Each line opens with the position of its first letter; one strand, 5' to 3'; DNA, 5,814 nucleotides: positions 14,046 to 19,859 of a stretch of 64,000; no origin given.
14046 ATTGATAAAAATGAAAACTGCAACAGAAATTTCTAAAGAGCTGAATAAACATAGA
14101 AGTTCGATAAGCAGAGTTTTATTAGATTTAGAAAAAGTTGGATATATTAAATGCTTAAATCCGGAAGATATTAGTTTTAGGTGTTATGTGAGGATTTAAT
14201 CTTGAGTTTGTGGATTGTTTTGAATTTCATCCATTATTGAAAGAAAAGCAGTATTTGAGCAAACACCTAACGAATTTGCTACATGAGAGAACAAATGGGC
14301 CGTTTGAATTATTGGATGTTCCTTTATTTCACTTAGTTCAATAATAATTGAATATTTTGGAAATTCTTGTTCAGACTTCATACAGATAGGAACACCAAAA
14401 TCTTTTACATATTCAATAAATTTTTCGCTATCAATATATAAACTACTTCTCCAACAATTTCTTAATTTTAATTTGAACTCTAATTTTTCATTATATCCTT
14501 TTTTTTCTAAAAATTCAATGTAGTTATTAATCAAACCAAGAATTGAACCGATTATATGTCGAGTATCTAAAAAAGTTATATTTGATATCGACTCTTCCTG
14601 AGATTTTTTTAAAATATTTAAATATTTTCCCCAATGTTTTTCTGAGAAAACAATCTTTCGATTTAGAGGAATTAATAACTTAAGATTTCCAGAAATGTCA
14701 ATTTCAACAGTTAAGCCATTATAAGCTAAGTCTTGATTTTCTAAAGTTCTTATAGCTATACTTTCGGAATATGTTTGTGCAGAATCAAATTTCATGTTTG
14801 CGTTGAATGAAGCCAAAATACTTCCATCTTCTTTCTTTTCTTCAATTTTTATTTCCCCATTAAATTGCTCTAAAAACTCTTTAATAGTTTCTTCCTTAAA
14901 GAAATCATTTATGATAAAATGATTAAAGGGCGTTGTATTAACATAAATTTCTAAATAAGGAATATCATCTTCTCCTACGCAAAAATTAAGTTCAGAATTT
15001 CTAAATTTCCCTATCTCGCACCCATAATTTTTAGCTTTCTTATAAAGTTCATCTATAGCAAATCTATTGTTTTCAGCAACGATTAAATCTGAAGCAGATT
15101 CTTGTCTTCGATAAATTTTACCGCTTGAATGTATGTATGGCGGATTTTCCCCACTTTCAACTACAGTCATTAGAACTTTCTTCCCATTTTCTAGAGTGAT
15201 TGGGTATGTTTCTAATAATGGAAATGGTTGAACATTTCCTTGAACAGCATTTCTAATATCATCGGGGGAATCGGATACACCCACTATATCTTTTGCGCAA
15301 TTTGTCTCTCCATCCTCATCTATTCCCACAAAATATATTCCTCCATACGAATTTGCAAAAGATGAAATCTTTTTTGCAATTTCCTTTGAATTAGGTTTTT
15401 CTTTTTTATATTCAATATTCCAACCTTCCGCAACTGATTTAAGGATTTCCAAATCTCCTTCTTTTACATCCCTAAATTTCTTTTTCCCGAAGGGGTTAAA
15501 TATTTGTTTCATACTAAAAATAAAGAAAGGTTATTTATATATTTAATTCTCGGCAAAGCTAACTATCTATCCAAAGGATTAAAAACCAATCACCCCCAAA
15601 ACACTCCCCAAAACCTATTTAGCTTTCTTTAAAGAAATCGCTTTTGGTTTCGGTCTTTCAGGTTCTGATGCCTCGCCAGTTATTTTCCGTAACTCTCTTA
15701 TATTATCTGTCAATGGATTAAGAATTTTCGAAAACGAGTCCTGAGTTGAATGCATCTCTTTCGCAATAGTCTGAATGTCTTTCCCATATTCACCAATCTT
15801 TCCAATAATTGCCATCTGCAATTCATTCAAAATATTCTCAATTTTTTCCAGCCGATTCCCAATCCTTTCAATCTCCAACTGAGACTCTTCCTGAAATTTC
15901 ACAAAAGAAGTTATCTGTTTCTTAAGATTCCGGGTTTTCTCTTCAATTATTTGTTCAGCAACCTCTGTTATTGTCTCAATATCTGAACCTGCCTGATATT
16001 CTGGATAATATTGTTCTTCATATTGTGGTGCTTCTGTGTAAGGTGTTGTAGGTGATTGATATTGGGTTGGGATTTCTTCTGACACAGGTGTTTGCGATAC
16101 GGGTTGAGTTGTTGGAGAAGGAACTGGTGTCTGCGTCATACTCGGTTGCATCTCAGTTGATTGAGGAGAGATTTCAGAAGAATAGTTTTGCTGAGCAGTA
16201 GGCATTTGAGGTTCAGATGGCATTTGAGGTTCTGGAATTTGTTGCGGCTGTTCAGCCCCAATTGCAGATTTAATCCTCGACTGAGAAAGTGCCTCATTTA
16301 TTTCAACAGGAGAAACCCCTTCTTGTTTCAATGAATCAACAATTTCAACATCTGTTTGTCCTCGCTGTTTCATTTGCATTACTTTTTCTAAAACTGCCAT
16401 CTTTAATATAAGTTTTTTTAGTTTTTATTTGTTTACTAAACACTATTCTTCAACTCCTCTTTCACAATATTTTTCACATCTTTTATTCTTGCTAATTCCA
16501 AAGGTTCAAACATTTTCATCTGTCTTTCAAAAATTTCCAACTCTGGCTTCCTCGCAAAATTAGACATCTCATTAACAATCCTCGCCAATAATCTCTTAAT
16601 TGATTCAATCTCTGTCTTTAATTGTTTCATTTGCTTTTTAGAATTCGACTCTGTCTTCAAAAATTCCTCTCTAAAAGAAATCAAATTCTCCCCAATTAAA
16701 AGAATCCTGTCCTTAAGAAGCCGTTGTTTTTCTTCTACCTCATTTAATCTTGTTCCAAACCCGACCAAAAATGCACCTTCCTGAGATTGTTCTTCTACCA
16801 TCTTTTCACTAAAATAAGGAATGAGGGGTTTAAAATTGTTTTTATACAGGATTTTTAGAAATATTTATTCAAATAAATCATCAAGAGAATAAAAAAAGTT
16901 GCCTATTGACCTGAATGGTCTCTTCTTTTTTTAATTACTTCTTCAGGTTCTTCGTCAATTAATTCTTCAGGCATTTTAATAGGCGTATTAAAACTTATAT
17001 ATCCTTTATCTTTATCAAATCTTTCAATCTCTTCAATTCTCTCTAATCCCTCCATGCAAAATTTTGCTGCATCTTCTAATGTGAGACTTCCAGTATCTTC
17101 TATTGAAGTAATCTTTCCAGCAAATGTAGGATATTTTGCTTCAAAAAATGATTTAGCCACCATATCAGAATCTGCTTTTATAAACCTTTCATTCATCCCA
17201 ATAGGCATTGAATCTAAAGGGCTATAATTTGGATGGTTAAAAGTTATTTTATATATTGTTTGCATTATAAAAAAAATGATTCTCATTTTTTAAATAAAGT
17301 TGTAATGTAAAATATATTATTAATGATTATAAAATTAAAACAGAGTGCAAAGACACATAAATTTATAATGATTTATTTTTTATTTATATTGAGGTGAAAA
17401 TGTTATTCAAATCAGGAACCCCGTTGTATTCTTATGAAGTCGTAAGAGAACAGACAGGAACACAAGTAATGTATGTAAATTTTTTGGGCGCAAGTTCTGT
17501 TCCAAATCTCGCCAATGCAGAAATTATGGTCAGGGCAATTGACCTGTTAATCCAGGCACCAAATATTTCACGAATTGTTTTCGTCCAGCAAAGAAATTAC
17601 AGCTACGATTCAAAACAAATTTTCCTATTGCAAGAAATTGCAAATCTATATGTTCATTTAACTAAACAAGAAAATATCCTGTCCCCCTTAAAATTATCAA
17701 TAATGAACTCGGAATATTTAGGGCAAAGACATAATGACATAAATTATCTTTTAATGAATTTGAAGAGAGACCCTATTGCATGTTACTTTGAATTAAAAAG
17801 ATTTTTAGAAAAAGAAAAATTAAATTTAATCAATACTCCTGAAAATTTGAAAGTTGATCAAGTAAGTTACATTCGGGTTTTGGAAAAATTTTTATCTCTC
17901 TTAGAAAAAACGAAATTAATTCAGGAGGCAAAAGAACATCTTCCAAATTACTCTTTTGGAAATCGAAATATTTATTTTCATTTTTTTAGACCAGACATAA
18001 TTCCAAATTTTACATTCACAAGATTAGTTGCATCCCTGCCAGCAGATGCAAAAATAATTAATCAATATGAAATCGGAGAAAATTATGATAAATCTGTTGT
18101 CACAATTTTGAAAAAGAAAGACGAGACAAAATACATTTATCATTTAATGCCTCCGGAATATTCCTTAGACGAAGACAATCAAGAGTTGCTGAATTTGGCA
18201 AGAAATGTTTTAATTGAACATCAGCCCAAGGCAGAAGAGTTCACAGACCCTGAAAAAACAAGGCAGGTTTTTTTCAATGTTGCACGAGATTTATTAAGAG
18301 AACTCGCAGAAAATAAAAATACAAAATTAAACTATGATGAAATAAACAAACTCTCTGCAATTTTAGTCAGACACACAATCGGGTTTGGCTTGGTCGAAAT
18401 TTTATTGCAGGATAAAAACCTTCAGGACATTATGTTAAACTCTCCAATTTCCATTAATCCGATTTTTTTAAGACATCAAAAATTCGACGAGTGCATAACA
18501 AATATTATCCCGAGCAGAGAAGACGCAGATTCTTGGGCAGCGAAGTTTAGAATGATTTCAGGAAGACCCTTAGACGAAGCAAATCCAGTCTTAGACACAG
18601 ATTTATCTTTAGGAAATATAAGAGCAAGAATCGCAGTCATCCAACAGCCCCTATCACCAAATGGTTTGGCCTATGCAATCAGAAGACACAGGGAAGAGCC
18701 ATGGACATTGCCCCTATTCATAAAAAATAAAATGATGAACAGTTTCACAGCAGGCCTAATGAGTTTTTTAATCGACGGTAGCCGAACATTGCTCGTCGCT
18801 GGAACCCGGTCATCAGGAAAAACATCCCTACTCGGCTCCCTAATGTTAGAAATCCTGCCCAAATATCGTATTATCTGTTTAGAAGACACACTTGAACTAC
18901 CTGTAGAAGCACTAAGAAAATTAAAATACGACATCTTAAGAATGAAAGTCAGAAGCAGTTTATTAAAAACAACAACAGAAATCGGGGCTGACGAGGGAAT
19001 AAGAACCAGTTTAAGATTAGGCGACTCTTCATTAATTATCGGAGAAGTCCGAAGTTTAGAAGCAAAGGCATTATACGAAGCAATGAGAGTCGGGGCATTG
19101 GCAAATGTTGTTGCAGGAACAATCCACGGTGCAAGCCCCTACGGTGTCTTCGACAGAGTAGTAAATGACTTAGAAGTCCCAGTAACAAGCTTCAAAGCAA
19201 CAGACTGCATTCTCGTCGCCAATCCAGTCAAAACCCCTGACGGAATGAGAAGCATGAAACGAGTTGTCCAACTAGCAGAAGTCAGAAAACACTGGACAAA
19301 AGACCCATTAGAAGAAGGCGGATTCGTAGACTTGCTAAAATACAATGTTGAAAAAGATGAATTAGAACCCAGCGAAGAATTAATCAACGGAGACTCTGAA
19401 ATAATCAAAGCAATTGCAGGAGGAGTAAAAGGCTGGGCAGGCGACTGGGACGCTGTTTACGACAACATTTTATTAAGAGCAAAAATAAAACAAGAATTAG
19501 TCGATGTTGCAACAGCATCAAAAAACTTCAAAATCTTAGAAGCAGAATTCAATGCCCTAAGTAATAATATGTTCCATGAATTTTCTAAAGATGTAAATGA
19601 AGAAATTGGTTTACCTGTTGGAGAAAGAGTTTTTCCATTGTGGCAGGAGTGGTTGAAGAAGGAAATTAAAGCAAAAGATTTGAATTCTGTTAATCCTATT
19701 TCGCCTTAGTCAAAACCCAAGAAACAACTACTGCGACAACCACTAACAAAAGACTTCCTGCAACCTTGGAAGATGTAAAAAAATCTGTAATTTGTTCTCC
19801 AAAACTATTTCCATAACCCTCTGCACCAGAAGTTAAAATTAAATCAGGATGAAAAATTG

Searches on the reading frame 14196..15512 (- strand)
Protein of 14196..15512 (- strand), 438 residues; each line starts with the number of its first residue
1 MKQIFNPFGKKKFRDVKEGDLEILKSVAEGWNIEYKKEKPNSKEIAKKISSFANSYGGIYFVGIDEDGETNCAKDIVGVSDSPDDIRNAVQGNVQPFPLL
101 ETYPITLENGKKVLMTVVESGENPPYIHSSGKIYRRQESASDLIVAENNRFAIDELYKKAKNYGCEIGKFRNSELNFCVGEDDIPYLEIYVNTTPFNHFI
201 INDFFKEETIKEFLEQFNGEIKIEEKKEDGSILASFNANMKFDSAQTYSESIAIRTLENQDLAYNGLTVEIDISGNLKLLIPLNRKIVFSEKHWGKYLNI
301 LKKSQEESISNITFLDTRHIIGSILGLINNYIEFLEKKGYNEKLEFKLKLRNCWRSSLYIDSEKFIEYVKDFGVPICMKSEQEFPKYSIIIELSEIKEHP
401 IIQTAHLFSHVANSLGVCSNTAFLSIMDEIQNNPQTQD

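Call 94: search_protein_families(library=pfam, max_evalue=0.00001, proteins=[window:14196-15512:-])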
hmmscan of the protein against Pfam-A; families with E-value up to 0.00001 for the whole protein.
window:14196-15512:- (438 aa): 1 family
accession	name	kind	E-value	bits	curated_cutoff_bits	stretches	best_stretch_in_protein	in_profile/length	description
PF04326.19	SLFN_AlbA_2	-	3.3e-16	60.3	25.3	1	29-142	1-115/118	Schlafen, AlbA_2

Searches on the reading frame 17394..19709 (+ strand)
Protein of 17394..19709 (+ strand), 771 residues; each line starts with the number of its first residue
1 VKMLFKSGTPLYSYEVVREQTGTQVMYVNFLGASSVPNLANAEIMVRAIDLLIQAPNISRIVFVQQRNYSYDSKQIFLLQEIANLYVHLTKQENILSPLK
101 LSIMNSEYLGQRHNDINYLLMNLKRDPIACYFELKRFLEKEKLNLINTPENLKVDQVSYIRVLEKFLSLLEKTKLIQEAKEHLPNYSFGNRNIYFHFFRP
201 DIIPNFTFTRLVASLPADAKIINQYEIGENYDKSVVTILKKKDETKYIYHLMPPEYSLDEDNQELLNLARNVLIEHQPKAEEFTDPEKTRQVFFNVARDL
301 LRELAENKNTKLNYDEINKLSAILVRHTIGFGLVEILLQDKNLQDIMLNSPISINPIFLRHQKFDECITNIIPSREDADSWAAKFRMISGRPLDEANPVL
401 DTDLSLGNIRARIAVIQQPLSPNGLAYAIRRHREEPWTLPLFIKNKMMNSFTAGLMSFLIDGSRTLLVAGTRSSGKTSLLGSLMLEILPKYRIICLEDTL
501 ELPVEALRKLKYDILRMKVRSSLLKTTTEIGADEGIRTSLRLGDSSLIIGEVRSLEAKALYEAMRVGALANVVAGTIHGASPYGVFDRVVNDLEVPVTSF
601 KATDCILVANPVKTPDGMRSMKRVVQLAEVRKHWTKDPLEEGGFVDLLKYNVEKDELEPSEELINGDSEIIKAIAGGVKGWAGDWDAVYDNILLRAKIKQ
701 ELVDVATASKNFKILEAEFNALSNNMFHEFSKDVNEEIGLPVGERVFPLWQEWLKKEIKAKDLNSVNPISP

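Call 94: search_protein_families(library=pfam, max_evalue=0.00001, proteins=[window:17394-19709:+])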
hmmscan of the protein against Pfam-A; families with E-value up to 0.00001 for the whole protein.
window:17394-19709:+ (771 aa): 1 family
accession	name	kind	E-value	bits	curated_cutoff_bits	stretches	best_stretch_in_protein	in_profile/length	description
PF00437.27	T2SSE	-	4.6e-12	45.7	24.9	1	415-590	96-256/370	Type II/IV secretion system protein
